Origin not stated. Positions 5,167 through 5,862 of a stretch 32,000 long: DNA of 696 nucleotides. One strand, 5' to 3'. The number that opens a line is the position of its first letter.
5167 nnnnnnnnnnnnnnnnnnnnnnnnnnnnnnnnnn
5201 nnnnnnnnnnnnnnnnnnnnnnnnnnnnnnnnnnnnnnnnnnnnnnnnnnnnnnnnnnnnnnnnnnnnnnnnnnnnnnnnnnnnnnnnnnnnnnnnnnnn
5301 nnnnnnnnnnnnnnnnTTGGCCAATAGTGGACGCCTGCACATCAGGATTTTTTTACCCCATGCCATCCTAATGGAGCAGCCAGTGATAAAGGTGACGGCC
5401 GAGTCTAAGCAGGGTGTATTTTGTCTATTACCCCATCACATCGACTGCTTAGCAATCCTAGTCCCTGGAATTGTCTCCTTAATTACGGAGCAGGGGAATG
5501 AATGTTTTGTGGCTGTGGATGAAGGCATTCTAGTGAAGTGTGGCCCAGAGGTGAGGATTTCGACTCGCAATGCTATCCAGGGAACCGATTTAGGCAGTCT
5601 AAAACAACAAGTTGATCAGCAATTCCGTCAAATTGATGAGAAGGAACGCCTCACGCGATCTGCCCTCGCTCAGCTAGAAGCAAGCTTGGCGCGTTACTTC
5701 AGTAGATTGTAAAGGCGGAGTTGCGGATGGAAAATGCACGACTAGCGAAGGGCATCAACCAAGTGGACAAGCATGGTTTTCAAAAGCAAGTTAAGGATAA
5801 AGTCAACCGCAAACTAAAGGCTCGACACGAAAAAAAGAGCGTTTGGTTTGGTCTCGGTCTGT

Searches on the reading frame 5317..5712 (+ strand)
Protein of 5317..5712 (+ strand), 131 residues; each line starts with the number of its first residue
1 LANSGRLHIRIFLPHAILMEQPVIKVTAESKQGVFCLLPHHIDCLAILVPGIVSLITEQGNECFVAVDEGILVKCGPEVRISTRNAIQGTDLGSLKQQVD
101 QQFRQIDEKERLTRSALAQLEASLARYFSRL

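Call 4: search_protein_families(library=pfam, proteins=[window:5317-5712:+], max_evalue=0.01)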
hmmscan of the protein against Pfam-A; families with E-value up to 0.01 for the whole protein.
window:5317-5712:+ (131 aa): 1 family
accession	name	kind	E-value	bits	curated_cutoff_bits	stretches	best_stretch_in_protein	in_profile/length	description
PF02823.21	ATP-synt_DE_N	-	2.4e-14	53.5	27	1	7-86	1-80/80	ATP synthase, Delta/Epsilon chain, beta-sandwich domain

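Call 5: search_protein_families(library=ncbifam, proteins=[window:5317-5712:+], max_evalue=0.01)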
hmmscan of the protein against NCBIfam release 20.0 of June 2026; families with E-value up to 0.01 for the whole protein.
window:5317-5712:+ (131 aa): 15 families
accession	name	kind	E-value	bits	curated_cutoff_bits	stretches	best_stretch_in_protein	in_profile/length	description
NF004871.0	PRK06228.1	equivalog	1.8e-52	176.7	135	1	4-131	2-130/133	F0F1 ATP synthase subunit epsilon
TIGR03166.1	alt_F1F0_F1_eps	hypoth_equivalog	7.6e-40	135.6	100.1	1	9-126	2-120/122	alternate F1F0 ATPase, F1 subunit epsilon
NF009981.0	PRK13447.1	equivalog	2.7e-23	82.3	160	1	6-126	4-126/151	F0F1 ATP synthase subunit epsilon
TIGR01216.1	ATP_synt_epsi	equivalog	1.2e-09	38.2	67.25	1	7-129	2-124/130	ATP synthase F1 subunit epsilon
NF009984.0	PRK13450.1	equivalog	5.7e-08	32.8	164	1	6-83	4-81/133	F0F1 ATP synthase subunit epsilon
NF001847.0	PRK00571.1-4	equivalog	7.3e-07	29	135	1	23-127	20-124/139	F0F1 ATP synthase subunit epsilon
NF009980.0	PRK13446.1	equivalog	7.8e-06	25.8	129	1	6-85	4-82/136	F0F1 ATP synthase subunit epsilon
NF001852.0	PRK00571.2-5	equivalog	1.9e-05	24.9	145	1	25-122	22-118/124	F0F1 ATP synthase subunit epsilon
NF009977.0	PRK13442.1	equivalog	4.9e-05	23.4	80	1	25-89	24-88/102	F0F1 ATP synthase subunit epsilon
NF002403.0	PRK01474.1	equivalog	9.1e-05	22.9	131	1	7-94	5-94/112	F0F1 ATP synthase subunit epsilon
NF009979.0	PRK13444.1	equivalog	0.0001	22.6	163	1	5-115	4-108/127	F0F1 ATP synthase subunit epsilon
NF001846.0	PRK00571.1-3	equivalog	0.00032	20.9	132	1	6-88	3-85/137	F0F1 ATP synthase subunit epsilon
NF011322.0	PRK14735.1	equivalog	0.00052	19.9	202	1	8-130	4-125/139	F0F1 ATP synthase subunit epsilon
NF009982.0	PRK13448.1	equivalog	0.0025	17.9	146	1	7-110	4-108/135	F0F1 ATP synthase subunit epsilon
NF001851.0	PRK00571.2-4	equivalog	0.0055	16.8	131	1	12-110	10-110/135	F0F1 ATP synthase subunit epsilon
